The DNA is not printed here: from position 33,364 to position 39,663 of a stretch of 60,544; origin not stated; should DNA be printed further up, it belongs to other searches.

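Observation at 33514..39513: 1999-aa cytoplasmic giant protein fusing an M48-type metalloprotease motif set to an ABC1/UbiB kinase-like domain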

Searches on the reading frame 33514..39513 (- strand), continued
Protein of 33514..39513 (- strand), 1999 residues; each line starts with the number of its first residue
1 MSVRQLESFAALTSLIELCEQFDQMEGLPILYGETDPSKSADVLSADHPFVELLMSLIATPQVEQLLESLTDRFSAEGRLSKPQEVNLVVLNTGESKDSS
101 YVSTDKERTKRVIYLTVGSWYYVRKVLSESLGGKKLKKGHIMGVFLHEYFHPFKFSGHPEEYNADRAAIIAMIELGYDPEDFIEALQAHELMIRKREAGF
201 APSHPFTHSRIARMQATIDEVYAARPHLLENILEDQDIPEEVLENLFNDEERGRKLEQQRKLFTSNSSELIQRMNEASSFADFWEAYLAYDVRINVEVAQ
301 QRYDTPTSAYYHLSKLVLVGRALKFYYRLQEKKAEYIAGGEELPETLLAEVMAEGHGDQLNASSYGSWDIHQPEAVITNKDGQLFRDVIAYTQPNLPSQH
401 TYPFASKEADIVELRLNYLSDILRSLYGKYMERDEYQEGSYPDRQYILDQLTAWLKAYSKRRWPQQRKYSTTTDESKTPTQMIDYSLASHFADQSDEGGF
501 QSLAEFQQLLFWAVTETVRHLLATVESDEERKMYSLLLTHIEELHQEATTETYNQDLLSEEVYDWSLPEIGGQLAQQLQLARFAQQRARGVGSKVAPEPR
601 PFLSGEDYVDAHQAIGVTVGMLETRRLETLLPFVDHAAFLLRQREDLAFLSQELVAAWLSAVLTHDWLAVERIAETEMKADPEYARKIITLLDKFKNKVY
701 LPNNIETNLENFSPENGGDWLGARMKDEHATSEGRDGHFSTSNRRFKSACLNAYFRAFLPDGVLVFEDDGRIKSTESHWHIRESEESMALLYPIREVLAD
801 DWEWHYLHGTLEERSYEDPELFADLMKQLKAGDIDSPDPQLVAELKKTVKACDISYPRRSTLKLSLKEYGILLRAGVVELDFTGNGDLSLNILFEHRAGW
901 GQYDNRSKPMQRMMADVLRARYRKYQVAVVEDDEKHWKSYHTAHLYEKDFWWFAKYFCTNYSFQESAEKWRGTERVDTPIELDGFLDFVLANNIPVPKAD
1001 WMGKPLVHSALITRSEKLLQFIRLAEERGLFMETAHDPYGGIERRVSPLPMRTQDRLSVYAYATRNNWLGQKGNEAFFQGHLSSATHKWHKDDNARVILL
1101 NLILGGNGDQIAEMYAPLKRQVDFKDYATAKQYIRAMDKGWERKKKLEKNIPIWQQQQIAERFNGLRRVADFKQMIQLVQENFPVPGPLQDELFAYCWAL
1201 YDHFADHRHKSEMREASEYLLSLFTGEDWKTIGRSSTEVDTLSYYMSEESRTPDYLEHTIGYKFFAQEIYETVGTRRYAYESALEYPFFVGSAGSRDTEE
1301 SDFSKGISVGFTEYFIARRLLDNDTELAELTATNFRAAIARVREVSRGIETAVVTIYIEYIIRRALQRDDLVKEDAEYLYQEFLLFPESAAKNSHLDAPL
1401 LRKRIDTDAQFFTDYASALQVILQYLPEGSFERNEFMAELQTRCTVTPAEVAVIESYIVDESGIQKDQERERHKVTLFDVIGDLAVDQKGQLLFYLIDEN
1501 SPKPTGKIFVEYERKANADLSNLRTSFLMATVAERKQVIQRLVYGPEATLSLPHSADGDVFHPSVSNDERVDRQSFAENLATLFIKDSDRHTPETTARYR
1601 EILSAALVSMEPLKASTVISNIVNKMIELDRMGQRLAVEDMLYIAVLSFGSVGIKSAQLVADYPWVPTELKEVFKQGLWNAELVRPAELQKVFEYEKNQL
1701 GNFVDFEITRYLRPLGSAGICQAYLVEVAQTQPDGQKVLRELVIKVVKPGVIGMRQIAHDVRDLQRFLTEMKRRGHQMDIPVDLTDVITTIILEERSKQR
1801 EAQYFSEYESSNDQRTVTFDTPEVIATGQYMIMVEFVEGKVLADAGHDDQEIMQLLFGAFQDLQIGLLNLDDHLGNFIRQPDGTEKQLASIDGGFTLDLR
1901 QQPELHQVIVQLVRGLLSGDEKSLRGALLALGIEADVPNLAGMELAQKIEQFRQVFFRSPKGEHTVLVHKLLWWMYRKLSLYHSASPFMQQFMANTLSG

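Call 68: search_protein_families(library=ncbifam, alignment_id=A1, max_evalue=0.001)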
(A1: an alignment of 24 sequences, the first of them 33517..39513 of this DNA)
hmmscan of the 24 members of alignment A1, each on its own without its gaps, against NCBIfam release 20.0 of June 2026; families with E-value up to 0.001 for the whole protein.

A. member 1, window:33517-39513:- (1999 aa): 1 family
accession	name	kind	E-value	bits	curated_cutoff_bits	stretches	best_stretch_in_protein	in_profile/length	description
TIGR01982.1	UbiB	equivalog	4.8e-10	38.6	487.55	1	1685-1960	93-363/436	2-polyprenylphenol 6-hydroxylase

B. families by the number of members that match (of 24 scanned): 6 families
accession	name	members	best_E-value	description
TIGR01982.1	UbiB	21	2.2e-27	2-polyprenylphenol 6-hydroxylase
NF003404.0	PRK04750.1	15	6.2e-13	ubiquinone biosynthesis regulatory protein kinase UbiB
NF038151.1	lanthi_synth_III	11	1.4e-06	class III lanthionine synthetase LanKC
NF038150.1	lanthi_synth_IV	4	4e-05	class IV lanthionine synthetase LanL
NF052400.1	M48_BAM_BepA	2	8.1e-06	beta-barrel assembly-enhancing protease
NF050082.1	ATPase_MABP1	2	0.00011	macrolide-binding ATPase MABP-1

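Call 78: find_related_loci(query=window:33514-39513:-, collection=viral_contigs, flank=5000)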
Query window:33514-39513:- (1999 aa) in viral_contigs; peptide patterns used: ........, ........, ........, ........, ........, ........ (x = any residue, [..] = any of these).
2 stretches matched a pattern, but none encodes a relative of the query by tblastn (E <= 1e-3).
